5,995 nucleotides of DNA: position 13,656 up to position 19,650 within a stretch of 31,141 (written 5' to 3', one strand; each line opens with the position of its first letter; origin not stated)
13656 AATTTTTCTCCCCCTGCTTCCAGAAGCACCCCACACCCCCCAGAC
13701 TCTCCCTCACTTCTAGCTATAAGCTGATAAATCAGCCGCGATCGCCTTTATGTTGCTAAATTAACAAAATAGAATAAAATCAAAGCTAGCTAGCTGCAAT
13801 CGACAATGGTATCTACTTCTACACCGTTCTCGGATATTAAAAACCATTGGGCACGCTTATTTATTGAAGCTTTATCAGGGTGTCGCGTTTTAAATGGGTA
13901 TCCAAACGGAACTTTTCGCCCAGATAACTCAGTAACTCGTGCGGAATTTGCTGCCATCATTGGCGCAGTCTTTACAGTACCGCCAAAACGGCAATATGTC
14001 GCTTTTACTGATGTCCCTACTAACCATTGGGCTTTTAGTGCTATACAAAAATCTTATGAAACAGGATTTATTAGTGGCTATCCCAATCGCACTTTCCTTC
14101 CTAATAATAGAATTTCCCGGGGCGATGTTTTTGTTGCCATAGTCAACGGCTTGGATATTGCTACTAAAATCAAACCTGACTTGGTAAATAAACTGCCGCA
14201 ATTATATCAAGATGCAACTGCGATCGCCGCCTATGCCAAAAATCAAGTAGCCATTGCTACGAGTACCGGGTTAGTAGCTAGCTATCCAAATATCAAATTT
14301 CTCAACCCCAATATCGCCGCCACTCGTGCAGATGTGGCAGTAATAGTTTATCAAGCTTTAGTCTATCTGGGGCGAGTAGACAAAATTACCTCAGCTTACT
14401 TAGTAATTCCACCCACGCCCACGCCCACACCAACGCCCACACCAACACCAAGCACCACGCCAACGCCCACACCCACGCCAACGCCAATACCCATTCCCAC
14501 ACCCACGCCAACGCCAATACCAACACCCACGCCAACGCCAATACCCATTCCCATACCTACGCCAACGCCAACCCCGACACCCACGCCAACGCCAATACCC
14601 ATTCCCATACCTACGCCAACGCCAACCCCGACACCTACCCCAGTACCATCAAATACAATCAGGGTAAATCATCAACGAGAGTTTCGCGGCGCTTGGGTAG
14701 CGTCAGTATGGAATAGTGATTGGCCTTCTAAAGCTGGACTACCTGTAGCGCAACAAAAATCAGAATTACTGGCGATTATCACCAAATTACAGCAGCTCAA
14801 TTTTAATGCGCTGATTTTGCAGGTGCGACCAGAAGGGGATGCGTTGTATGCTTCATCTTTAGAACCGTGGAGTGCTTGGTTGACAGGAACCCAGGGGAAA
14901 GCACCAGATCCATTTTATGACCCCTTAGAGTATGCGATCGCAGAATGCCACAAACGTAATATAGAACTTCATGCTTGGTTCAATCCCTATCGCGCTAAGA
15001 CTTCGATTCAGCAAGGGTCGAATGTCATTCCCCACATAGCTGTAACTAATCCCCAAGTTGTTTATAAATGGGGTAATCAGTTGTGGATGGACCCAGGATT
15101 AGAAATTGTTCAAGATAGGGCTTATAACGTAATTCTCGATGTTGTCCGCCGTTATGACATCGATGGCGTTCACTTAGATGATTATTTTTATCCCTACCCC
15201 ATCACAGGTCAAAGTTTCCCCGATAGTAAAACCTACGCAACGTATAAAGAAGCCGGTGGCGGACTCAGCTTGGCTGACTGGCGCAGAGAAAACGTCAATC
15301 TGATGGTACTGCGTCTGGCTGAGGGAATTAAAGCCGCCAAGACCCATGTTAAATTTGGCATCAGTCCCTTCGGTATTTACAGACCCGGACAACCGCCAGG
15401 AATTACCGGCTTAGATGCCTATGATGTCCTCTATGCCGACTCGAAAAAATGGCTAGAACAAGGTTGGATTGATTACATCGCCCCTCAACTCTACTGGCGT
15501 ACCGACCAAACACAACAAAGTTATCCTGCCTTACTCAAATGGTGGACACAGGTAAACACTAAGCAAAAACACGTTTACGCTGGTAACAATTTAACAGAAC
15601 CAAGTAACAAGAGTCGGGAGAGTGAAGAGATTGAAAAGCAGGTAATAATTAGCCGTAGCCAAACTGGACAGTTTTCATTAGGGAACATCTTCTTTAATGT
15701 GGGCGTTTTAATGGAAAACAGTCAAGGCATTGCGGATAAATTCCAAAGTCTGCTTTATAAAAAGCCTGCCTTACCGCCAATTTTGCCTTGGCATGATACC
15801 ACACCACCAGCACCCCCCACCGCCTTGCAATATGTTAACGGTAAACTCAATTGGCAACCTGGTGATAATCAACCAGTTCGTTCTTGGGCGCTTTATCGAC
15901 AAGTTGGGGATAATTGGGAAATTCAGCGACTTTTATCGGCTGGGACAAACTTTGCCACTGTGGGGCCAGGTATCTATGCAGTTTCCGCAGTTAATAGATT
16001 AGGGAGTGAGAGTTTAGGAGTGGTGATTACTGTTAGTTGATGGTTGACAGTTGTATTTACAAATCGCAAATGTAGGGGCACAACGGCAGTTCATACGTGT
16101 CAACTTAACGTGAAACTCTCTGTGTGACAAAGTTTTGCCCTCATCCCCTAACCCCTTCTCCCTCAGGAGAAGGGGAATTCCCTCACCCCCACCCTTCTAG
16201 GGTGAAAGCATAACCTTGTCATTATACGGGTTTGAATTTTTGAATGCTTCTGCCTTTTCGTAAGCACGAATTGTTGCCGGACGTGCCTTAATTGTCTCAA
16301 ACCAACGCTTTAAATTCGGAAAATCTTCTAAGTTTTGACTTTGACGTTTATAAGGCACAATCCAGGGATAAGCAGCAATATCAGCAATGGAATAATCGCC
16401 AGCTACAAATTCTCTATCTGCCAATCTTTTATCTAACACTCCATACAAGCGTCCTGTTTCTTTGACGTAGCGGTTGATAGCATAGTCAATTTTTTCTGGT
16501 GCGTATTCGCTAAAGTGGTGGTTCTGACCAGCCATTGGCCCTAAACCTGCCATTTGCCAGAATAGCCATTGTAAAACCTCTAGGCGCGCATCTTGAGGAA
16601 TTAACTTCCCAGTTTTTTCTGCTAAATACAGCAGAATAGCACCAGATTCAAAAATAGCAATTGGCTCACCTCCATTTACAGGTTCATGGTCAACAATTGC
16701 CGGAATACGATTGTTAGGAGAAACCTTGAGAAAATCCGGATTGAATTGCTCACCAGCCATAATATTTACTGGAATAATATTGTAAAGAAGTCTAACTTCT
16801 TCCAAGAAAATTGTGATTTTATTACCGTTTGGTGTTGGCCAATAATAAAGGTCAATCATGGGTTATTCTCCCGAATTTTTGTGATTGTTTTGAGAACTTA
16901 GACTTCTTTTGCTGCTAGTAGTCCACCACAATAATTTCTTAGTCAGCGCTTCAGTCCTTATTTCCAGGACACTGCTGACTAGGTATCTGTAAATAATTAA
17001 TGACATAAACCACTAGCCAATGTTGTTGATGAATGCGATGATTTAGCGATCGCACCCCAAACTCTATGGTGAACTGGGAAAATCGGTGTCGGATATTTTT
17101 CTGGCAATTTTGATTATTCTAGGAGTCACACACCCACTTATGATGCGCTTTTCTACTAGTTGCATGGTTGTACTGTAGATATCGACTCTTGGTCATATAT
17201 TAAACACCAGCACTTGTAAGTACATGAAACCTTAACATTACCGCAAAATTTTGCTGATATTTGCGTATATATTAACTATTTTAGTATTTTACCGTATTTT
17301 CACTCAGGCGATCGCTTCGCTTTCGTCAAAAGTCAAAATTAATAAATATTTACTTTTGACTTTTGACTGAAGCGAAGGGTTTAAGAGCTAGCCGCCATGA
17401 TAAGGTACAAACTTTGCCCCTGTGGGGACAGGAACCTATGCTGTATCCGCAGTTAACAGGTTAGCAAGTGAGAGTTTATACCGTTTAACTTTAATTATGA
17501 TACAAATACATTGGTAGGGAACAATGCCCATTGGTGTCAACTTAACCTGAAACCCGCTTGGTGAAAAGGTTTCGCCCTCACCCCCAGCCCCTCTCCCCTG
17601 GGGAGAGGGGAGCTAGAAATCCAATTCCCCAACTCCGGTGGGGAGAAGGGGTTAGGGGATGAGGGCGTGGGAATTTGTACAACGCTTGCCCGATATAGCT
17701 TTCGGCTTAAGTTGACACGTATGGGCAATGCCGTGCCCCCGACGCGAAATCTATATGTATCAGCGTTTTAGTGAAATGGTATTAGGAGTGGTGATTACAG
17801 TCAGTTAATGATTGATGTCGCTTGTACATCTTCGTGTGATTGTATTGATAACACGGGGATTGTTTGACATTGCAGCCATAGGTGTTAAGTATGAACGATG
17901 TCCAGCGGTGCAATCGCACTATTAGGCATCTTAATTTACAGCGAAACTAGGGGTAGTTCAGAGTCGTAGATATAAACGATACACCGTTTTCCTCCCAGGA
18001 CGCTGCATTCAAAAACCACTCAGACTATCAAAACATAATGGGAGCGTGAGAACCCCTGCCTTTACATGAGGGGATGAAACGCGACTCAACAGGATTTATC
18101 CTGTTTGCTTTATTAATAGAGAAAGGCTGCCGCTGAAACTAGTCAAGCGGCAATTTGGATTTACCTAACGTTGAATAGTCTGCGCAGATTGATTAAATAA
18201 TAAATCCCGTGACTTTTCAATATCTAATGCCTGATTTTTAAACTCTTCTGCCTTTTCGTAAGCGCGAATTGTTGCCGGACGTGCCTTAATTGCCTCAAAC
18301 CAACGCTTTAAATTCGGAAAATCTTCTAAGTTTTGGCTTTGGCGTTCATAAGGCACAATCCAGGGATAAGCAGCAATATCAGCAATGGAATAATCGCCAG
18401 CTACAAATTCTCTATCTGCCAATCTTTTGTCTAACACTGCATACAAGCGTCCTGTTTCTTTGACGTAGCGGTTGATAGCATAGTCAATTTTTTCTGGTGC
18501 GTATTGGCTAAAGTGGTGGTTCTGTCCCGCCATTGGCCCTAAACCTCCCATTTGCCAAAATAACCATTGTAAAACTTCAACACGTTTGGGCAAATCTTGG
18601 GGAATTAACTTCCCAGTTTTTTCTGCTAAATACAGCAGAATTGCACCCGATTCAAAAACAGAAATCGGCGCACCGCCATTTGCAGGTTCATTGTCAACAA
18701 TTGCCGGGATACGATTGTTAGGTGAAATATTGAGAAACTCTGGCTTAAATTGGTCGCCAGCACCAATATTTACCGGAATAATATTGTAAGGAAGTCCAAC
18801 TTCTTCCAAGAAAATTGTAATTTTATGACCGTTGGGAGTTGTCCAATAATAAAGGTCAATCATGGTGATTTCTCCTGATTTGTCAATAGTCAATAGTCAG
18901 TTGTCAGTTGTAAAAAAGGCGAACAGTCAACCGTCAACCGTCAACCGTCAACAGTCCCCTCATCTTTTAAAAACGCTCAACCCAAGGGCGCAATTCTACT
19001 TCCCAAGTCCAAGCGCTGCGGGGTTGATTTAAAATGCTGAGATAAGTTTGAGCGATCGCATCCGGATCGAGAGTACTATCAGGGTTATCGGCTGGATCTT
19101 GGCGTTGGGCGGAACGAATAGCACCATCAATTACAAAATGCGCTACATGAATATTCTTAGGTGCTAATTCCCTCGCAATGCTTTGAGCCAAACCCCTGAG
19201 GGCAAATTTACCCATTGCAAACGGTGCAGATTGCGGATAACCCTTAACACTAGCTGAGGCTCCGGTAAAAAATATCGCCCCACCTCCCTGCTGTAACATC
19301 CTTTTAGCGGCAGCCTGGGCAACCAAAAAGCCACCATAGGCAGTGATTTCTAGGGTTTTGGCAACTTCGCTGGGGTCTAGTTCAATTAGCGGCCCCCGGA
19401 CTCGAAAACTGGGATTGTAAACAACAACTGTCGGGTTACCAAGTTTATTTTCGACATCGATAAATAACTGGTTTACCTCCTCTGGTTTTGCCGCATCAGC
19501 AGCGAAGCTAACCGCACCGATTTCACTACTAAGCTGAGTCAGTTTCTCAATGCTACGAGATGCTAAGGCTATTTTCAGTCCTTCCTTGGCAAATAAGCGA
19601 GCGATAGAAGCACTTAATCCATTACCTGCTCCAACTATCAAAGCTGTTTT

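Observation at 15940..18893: Segmental duplication giving two YfcG-like GST paralogs, with mosaic identity and a MITE-split gene fragment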

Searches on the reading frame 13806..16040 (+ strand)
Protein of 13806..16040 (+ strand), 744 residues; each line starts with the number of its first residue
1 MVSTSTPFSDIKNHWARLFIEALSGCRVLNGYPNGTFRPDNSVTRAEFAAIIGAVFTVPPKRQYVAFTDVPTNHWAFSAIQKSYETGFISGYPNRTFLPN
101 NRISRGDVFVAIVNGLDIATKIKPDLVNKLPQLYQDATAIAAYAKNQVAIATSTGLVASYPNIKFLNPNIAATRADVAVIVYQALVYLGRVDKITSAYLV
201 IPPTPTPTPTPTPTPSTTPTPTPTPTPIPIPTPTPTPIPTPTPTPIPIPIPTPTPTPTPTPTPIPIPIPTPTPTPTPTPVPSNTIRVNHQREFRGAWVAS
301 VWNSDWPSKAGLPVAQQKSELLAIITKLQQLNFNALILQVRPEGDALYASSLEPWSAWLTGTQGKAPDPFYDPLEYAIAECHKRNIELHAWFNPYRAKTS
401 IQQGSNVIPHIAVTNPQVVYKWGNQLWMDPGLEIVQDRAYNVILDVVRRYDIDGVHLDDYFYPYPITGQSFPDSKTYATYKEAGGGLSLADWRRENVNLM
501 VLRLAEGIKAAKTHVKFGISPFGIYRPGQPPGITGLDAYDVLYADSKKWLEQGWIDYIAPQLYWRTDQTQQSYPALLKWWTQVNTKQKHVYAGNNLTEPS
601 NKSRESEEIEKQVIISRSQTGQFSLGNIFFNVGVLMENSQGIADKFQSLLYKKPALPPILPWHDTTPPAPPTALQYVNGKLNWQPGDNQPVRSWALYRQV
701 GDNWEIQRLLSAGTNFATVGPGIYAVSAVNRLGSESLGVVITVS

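Call 6: search_protein_families(library=pfam, proteins=[window:13806-16040:+])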
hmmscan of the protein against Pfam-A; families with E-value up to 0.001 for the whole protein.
window:13806-16040:+ (744 aa): 2 families
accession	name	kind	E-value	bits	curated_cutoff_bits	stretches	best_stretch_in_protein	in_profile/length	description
PF02638.21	GHL10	-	3.6e-69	233.7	27.9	1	292-595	1-295/311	Glycosyl hydrolase-like 10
PF00395.25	SLH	-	6.2e-31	106.5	20.8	2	7-49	1-44/44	S-layer homology domain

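Call 9: search_protein_families(library=ncbifam, proteins=[window:13806-16040:+])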
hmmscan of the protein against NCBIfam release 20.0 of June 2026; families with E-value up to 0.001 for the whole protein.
window:13806-16040:+ (744 aa): 2 families
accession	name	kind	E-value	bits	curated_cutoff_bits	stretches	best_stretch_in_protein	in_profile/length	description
NF033190.2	inl_like_NEAT_1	exception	1.3e-11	43.6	1275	2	5-76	640-712/754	NEAT domain-containing leucine-rich repeat protein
NF033921.0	por_somb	subfamily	3.8e-09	35.7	100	0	67-107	7-48/485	iron uptake porin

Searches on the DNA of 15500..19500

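Call 43: search_rna_families(source=window, start=15500, end=19500, threshold=evalue, max_evalue=1)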
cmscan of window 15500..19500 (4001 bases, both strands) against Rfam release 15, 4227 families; matches with E-value up to 1: 5.
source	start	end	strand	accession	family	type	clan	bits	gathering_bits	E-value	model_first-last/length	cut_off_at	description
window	17576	17672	-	RF00767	mir-150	Gene; miRNA;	-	23.4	55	0.18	1-82/82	no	mir-150 microRNA precursor family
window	17314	17378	-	RF04145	MIR8706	Gene; miRNA;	-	23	95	0.42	1-101/101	no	MIR8706 microRNA precursor family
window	17315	17377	-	RF03717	mir-3119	Gene; miRNA;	-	22.4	80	0.32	1-85/85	no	mir-3119 microRNA precursor family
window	17315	17377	+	RF04202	MIR5380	Gene; miRNA;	-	21.5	150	0.78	34-104/137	no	MIR5380 microRNA precursor family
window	19479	19498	-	RF01145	sR14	Gene; snRNA; snoRNA; CD-box;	-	15.6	38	0.72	34-54/54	no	Small nucleolar RNA sR14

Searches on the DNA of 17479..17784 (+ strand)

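Call 32: search_dna_similar(query=window:17479-17784:+, collection=plasmids, mode=distant, max_rows=30)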
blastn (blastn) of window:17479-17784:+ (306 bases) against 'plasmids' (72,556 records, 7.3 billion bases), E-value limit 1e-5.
Records with a match: 13; places in all: 23; records where one place covers at least 80% of the query: 0.
Best place of each record, by identity: 80-90% 5; 60-80% 8.
By first word of the organism name: Pseudanabaena 6; Tolypothrix 2; Leptolyngbya 2; Nostoc 2; Microchaete 1.
By predicted mobility (MOB-suite, as given by PLSDB): non-mobilizable 9; mobilizable 4.
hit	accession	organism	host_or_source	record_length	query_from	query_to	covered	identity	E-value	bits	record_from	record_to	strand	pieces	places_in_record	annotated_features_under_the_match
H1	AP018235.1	Microchaete diplosiphon NIES-3275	-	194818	44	261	71%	87.2%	2e-67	262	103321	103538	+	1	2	none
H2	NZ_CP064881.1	Tolypothrix sp. PCC 7601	Fresh water sample,Fresh water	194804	44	261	71%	87.2%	2e-67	262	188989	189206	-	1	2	none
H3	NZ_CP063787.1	Tolypothrix sp. PCC 7712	Soil sample,soil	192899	44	261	71%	87.2%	2e-67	262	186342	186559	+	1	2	none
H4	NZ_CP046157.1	Leptolyngbya sp. BL0902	cell culture,open pond on an algae farm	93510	94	189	31%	76.2%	5e-10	73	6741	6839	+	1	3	none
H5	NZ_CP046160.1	Leptolyngbya sp. BL0902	cell culture,open pond on an algae farm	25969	96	188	30%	78.5%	5e-10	73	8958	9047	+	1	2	none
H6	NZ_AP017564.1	Pseudanabaena sp. ABRG5-3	-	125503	97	188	30%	79.3%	5e-10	73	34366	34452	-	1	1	none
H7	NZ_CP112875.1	Pseudanabaena galeata CCNP1313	-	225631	97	188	30%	78.1%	4e-12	79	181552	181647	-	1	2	DNA methyltransferase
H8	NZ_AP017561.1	Pseudanabaena sp. ABRG5-3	-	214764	97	188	30%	76.2%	8e-8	65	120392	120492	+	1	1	none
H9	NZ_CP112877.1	Pseudanabaena galeata CCNP1313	-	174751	97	187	30%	76.3%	2e-10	73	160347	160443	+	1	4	DNA methyltransferase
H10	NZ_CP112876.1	Pseudanabaena galeata CCNP1313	-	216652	97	187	30%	76.2%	8e-8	64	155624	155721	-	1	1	DUF559 domain-containing protein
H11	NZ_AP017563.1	Pseudanabaena sp. ABRG5-3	-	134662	97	187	30%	75.8%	8e-8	65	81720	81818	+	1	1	none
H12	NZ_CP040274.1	Nostoc sp. C052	Blasia pusilla,pure culture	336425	237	306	23%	81.4%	8e-8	65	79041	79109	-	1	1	none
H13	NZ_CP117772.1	Nostoc sp. UHCC 0926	whole organism,lichen surface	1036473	246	306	20%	85.2%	2e-8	67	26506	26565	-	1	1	none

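Call 45: get_annotated_region(hit=H1, flank=300)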
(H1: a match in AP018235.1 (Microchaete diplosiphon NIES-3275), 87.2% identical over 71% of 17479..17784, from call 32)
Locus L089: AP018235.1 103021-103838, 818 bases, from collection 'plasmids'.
description: Fremyella diplosiphon NIES-3275 plasmid plasmid02 DNA, complete genome
organism: Microchaete diplosiphon NIES-3275 (NCBI taxid 1973485)
taxonomy: Bacteria; Cyanobacteriota; Cyanophyceae; Nostocales; Rivulariaceae; Microchaete; Microchaete diplosiphon; Microchaete diplosiphon NIES-3275
host: -; source: -; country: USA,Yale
typing (MOB-suite, as given by PLSDB): mobilizable; replicon rep_cluster_1657; relaxase MOBV
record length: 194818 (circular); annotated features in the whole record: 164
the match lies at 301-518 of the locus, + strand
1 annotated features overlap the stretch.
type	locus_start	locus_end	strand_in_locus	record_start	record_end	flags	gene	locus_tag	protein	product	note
CDS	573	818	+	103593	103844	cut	-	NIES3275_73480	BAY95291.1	hypothetical protein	-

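Call 46: get_annotated_region(hit=H13, flank=400)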
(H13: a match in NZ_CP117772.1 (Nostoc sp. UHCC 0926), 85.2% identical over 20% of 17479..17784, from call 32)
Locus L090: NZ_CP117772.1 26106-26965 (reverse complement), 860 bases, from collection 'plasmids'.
description: Nostoc sp. UHCC 0926 plasmid pn1, complete sequence
organism: Nostoc sp. UHCC 0926 (NCBI taxid 3025190)
taxonomy: Bacteria; Cyanobacteriota; Cyanophyceae; Nostocales; Nostocaceae; Nostoc; Nostoc sp. UHCC 0926
host: -; source: whole organism,lichen surface; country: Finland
typing (MOB-suite, as given by PLSDB): non-mobilizable; mating-pair formation MPF_T
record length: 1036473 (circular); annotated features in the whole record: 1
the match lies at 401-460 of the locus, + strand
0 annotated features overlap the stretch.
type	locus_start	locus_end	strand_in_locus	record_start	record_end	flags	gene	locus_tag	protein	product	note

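Call 47: get_annotated_region(hit=H12, flank=400)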
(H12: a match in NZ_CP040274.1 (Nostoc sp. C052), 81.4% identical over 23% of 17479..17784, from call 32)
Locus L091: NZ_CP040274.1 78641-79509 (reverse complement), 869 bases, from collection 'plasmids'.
description: Nostoc sp. C052 plasmid pC052_B, complete sequence
organism: Nostoc sp. C052 (NCBI taxid 2576902)
taxonomy: Bacteria; Cyanobacteriota; Cyanophyceae; Nostocales; Nostocaceae; Nostoc; Nostoc sp. C052
host: -; source: Blasia pusilla,pure culture; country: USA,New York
typing (MOB-suite, as given by PLSDB): non-mobilizable
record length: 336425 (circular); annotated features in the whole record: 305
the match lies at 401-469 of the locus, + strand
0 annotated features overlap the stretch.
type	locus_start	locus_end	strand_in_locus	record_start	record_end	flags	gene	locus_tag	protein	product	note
